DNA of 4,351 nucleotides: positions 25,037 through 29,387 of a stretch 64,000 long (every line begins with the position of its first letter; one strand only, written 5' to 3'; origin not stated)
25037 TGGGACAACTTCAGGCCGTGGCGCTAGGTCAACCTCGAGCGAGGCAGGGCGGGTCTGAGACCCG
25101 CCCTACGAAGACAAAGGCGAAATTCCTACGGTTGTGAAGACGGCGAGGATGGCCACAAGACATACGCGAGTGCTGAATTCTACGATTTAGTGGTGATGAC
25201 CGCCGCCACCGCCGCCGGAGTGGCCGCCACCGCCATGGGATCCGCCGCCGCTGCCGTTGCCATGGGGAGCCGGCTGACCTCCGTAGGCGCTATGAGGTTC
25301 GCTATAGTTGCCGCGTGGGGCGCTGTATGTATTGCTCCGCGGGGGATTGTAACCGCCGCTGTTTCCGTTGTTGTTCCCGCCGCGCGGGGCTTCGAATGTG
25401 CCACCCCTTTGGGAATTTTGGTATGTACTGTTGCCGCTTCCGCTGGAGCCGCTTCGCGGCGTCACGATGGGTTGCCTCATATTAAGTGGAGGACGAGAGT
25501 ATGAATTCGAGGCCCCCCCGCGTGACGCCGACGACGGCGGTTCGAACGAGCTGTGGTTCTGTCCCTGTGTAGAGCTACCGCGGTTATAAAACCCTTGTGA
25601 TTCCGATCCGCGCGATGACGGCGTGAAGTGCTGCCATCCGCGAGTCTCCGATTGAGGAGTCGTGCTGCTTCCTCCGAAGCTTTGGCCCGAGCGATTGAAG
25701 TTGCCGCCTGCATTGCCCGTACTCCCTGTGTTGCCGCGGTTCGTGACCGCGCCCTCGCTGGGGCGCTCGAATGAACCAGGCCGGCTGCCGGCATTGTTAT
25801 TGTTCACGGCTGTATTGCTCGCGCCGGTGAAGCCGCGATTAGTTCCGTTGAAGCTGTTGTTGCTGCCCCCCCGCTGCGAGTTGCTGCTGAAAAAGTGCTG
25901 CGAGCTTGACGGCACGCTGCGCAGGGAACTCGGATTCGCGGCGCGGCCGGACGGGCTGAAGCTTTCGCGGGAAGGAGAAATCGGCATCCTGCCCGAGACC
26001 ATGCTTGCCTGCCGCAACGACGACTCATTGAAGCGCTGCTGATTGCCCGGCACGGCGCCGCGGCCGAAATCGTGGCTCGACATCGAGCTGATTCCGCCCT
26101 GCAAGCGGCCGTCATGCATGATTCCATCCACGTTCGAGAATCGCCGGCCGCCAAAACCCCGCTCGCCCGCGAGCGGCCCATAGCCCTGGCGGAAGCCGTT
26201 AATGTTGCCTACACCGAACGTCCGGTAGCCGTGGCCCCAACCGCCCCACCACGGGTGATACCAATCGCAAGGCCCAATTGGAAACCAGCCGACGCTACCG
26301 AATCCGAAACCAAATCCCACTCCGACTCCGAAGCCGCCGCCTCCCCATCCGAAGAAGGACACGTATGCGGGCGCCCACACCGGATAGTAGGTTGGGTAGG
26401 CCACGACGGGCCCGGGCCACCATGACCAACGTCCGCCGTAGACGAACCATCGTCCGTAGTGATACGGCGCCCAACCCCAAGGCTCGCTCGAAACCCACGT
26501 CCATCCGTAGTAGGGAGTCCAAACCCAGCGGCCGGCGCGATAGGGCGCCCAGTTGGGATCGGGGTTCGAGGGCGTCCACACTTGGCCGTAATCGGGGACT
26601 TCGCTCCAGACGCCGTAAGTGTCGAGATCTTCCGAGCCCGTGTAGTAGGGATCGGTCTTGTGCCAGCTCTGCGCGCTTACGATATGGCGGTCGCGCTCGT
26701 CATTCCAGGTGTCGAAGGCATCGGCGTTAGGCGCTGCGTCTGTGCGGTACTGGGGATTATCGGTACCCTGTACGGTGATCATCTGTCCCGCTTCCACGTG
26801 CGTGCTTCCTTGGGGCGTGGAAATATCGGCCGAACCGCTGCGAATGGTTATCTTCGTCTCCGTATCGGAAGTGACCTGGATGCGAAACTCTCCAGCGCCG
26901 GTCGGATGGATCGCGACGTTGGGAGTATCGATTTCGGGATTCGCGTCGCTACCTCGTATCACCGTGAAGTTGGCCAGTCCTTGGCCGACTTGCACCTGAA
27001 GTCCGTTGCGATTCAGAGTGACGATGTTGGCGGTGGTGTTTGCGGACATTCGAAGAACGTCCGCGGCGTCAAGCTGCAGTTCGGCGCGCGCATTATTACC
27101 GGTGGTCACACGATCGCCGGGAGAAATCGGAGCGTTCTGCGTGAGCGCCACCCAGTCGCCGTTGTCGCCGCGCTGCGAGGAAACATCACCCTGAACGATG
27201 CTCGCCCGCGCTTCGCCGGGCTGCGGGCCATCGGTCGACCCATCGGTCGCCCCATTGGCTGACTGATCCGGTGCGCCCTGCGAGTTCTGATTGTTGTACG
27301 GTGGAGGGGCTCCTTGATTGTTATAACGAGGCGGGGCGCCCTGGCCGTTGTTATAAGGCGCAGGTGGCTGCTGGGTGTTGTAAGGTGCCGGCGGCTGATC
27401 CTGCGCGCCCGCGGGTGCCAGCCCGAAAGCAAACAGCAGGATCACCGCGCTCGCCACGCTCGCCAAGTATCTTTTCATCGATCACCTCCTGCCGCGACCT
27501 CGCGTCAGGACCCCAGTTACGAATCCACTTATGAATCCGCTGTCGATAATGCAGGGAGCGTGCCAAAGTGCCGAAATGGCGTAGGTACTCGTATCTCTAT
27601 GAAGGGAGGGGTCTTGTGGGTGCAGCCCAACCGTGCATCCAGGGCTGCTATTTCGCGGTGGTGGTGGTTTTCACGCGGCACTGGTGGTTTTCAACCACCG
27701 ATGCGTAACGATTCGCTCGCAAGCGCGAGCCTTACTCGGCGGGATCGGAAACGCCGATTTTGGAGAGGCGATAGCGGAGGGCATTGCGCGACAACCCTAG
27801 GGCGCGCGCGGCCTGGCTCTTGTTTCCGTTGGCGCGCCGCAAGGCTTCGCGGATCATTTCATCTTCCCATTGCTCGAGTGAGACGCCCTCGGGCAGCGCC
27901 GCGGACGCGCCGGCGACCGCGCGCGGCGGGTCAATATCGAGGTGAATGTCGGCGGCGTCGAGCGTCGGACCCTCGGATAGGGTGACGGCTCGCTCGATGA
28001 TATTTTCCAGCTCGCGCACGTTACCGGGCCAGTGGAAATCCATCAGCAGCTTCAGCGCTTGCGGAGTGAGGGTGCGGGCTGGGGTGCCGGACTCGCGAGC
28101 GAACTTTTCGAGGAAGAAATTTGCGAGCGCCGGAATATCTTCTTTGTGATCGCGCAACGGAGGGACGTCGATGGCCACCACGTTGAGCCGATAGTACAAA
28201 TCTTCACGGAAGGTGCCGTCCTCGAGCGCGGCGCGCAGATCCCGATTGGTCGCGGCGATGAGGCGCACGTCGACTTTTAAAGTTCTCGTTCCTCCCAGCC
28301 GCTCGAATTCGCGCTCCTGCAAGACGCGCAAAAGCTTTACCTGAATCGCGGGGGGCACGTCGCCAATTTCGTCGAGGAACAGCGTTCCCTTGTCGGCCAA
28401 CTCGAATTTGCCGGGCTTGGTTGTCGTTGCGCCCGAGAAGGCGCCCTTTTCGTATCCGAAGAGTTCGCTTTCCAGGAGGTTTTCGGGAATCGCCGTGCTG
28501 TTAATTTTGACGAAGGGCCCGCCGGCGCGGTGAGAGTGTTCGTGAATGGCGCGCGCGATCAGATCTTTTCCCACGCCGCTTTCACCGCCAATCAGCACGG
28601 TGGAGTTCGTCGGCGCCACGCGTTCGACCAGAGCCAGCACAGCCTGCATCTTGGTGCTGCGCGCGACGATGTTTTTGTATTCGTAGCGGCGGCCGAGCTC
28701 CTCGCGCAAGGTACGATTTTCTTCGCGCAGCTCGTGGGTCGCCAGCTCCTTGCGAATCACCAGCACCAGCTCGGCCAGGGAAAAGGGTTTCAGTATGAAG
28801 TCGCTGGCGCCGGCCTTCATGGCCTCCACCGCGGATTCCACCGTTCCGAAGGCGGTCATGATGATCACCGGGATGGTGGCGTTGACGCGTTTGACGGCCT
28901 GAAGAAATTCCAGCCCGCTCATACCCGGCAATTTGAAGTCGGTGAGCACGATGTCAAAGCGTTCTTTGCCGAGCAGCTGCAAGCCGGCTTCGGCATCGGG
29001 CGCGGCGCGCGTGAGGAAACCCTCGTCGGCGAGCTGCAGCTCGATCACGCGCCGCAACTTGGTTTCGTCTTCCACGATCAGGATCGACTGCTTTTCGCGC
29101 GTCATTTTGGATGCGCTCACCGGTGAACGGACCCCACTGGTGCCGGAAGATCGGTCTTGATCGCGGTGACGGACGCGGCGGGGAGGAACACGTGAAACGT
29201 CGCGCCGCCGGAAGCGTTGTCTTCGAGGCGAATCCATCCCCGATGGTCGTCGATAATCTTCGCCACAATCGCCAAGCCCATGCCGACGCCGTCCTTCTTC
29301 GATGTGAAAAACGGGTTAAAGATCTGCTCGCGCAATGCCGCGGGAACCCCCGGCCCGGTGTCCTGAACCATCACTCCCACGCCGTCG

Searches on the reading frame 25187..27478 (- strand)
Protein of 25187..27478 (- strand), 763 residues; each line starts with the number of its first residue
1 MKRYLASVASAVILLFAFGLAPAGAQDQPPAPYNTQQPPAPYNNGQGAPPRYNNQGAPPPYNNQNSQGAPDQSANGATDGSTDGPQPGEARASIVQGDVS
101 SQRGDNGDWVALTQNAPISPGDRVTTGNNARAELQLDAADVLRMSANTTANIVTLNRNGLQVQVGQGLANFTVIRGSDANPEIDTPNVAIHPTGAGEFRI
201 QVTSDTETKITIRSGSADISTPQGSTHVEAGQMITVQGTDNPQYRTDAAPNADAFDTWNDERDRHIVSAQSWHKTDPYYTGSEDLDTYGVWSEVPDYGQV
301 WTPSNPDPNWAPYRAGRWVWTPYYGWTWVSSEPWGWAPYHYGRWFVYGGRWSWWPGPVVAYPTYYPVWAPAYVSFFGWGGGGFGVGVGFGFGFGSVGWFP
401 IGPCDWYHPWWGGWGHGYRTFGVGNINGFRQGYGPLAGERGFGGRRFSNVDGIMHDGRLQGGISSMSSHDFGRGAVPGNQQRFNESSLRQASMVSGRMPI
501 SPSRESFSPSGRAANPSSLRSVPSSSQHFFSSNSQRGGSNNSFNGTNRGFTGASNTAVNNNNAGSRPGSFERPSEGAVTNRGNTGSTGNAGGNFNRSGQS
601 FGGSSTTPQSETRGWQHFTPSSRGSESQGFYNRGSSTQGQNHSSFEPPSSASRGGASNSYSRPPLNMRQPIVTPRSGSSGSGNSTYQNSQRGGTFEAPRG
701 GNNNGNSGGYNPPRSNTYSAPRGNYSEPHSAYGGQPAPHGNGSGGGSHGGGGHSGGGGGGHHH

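Call 50: search_protein_families(library=pfam, proteins=[window:25187-27478:-], max_evalue=0.00001)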
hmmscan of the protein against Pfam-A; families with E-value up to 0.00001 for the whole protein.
window:25187-27478:- (763 aa): 2 families
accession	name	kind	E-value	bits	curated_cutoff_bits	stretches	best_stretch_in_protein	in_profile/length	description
PF20245.3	DUF6600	-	1.4e-23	83.4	27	1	283-403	2-100/102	Family of unknown function (DUF6600)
PF04773.18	FecR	-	1.2e-06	29.3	24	1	122-217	1-96/97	FecR protein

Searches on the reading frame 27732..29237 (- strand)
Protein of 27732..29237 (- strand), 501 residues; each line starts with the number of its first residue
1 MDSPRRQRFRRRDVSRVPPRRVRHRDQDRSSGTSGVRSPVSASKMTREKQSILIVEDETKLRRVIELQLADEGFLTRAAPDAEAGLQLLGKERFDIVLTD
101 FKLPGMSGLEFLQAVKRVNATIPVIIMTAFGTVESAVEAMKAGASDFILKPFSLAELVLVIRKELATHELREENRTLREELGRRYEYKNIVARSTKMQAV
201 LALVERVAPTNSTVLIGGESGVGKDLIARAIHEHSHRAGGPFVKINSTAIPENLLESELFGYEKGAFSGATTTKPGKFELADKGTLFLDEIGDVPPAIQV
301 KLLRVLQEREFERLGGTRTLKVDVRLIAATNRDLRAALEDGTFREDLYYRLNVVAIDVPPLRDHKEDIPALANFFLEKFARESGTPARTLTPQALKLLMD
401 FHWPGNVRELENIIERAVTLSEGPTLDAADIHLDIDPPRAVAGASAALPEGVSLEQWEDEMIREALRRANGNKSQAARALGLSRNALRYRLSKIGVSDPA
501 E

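Call 50: search_protein_families(library=pfam, proteins=[window:27732-29237:-], max_evalue=0.00001)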
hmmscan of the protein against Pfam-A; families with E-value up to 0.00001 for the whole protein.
window:27732-29237:- (501 aa): 8 families
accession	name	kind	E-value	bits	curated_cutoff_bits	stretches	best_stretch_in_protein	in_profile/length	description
PF00158.32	Sigma54_activat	-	2.5e-72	242.5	20.2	1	190-356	1-167/168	Sigma-54 interaction domain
PF00072.30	Response_reg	-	1.1e-29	103.3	30.2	1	52-161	1-110/111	Response regulator receiver domain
PF25601.1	AAA_lid_14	-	2.4e-25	88.6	27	1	362-437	1-76/87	AAA+ ATPase lid domain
PF14532.12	Sigma54_activ_2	-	2.9e-19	70.1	25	1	191-361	1-138/138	Sigma-54 interaction domain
PF02954.25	HTH_8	-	3e-14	52.9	22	1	453-493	1-41/42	Bacterial regulatory protein, Fis family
PF07728.20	AAA_5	-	6.5e-08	33.1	22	1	214-332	2-123/139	AAA domain (dynein-related subfamily)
PF13556.12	HTH_30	-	2.8e-07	30.7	27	1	466-494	8-36/59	PucR C-terminal helix-turn-helix domain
PF13191.12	AAA_16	-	7.8e-06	26.9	32.6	0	190-250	2-63/167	AAA ATPase domain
